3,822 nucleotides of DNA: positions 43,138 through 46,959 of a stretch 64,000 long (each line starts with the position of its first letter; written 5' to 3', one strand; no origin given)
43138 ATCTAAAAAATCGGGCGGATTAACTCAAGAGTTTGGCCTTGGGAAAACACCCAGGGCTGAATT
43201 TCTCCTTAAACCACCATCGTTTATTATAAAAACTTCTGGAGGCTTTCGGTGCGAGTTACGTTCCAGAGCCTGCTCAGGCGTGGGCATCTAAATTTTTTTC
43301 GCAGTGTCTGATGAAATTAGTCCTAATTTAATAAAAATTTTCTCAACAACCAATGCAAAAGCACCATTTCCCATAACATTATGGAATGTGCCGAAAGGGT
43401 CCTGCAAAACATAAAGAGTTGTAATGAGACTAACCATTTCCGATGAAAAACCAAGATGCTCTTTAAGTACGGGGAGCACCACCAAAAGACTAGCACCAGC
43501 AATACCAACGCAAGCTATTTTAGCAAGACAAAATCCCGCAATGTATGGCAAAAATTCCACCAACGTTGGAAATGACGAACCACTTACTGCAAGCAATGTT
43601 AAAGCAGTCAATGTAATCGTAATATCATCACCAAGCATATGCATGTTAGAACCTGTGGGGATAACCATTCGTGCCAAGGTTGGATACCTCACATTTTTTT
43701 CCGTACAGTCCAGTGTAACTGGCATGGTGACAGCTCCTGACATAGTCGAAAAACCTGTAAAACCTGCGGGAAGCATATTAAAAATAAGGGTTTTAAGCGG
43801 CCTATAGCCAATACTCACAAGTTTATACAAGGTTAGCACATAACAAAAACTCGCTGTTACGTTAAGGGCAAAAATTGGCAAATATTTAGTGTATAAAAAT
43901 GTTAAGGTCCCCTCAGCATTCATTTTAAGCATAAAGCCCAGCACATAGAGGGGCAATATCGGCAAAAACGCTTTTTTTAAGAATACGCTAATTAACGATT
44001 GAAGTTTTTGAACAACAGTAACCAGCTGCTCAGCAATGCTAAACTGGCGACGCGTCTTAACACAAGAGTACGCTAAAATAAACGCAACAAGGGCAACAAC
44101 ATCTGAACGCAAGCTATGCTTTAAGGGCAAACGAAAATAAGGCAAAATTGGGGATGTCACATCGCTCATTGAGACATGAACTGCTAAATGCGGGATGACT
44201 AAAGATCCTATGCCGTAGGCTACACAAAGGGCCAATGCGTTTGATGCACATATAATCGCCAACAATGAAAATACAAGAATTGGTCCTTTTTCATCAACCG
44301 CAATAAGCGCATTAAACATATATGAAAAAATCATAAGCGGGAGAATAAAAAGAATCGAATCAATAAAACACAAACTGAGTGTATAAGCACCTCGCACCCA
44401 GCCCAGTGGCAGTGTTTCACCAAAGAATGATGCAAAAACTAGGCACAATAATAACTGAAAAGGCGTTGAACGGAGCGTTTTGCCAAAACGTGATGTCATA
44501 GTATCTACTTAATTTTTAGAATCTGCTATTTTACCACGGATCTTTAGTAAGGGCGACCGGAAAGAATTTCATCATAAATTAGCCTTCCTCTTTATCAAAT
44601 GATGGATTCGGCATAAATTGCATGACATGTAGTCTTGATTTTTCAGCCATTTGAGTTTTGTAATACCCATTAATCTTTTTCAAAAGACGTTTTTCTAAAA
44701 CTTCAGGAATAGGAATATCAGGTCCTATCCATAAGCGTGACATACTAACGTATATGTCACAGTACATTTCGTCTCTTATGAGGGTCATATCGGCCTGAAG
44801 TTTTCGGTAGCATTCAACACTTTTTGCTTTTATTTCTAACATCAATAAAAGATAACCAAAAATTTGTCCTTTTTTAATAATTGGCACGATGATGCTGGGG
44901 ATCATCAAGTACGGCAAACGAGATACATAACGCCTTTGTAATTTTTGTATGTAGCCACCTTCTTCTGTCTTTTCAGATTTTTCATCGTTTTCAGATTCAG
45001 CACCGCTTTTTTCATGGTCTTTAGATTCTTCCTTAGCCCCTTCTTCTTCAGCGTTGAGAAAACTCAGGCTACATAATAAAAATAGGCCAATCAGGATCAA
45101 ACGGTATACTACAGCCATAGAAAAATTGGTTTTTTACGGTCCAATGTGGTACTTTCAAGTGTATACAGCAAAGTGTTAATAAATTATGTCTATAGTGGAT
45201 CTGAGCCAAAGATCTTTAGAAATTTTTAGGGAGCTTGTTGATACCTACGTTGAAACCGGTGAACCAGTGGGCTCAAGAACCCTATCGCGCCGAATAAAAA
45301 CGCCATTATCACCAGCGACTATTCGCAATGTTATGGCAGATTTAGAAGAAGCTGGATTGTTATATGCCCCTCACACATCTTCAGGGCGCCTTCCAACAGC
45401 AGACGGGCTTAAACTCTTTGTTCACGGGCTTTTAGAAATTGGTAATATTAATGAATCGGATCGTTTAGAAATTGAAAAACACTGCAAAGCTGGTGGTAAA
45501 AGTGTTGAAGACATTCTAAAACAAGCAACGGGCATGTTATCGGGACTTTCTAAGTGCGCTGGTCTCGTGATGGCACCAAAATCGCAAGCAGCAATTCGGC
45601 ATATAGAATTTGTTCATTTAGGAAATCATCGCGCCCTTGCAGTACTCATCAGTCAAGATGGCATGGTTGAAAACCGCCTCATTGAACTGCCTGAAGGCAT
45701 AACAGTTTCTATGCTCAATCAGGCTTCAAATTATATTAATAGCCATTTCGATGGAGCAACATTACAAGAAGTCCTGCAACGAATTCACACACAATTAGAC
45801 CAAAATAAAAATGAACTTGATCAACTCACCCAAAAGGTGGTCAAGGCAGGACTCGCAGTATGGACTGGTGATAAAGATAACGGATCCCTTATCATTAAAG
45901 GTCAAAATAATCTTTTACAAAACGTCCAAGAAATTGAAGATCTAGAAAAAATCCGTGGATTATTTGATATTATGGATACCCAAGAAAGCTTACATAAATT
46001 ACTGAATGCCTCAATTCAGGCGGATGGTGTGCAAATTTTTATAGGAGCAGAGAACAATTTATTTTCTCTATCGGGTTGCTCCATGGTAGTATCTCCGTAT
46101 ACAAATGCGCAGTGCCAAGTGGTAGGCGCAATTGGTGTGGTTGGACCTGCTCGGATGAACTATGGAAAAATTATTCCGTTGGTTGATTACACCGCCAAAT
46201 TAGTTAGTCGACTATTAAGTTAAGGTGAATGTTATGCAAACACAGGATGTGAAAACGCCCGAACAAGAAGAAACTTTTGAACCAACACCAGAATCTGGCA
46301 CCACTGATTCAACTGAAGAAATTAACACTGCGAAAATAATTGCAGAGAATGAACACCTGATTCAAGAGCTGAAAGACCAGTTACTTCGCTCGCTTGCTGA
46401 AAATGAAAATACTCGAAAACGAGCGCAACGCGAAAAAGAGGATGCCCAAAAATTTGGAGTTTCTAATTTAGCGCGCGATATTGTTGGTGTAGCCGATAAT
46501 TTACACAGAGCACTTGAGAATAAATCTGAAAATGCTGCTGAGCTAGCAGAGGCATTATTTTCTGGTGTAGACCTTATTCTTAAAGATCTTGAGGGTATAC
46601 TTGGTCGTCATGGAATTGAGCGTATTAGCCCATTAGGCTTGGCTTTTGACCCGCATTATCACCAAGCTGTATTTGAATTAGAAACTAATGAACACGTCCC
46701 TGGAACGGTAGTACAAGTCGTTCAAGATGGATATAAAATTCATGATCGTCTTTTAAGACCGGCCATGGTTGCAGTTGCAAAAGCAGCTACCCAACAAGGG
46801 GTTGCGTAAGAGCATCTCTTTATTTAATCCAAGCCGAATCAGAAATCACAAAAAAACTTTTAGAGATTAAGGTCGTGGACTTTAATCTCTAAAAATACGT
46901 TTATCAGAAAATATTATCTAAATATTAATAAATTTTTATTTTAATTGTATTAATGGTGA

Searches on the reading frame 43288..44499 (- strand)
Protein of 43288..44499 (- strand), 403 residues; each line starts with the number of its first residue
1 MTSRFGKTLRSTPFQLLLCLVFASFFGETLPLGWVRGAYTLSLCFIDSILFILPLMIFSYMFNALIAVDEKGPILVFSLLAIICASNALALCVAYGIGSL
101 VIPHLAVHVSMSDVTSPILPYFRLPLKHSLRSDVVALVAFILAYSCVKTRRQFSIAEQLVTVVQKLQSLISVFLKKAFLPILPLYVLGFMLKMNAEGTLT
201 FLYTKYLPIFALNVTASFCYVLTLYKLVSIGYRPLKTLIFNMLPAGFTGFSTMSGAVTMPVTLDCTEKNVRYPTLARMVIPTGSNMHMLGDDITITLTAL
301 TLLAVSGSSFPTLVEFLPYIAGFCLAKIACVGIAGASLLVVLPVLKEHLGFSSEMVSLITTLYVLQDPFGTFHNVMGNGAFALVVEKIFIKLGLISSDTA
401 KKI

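Call 17: search_protein_families(library=ncbifam, proteins=[window:43288-44499:-], max_evalue=0.00001)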
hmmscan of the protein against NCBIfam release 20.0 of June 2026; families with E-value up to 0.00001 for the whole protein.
window:43288-44499:- (403 aa): 1 family
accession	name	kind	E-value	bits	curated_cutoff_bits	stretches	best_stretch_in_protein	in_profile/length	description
NF010151.0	PRK13628.1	equivalog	8.2e-06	25.1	308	0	40-375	43-387/407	serine/threonine transporter SstT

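Call 62: search_protein_families(library=pfam, proteins=[window:43288-44499:-], max_evalue=0.0001)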
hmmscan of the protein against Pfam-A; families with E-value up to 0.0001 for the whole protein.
window:43288-44499:- (403 aa): 1 family
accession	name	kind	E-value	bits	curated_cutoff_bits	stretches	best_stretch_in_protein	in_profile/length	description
PF00375.23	SDF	-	1.2e-35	123.7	27.9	1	15-387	4-386/387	Sodium:dicarboxylate symporter family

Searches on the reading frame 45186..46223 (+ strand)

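Call 62: search_protein_families(library=pfam, proteins=[window:45186-46223:+], max_evalue=0.0001)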
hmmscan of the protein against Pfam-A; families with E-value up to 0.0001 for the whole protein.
window:45186-46223:+ (345 aa): 1 family
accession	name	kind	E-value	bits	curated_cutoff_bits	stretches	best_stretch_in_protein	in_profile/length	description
PF01628.27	HrcA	-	2.3e-64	217.8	22.2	1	108-330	1-215/215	HrcA protein C terminal domain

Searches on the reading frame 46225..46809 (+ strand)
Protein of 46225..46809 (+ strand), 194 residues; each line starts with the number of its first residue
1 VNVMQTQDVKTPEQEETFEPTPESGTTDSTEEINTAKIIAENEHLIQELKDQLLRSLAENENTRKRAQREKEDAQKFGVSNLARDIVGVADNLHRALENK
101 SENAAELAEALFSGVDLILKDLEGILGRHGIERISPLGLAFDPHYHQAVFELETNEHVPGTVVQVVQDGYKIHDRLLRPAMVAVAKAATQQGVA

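Call 62: search_protein_families(library=pfam, proteins=[window:46225-46809:+], max_evalue=0.0001)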
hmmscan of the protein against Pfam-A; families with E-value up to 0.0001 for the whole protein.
window:46225-46809:+ (194 aa): 1 family
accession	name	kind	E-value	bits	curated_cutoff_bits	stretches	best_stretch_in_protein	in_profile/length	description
PF01025.24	GrpE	-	4.3e-51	173.3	25.8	1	31-186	12-165/165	GrpE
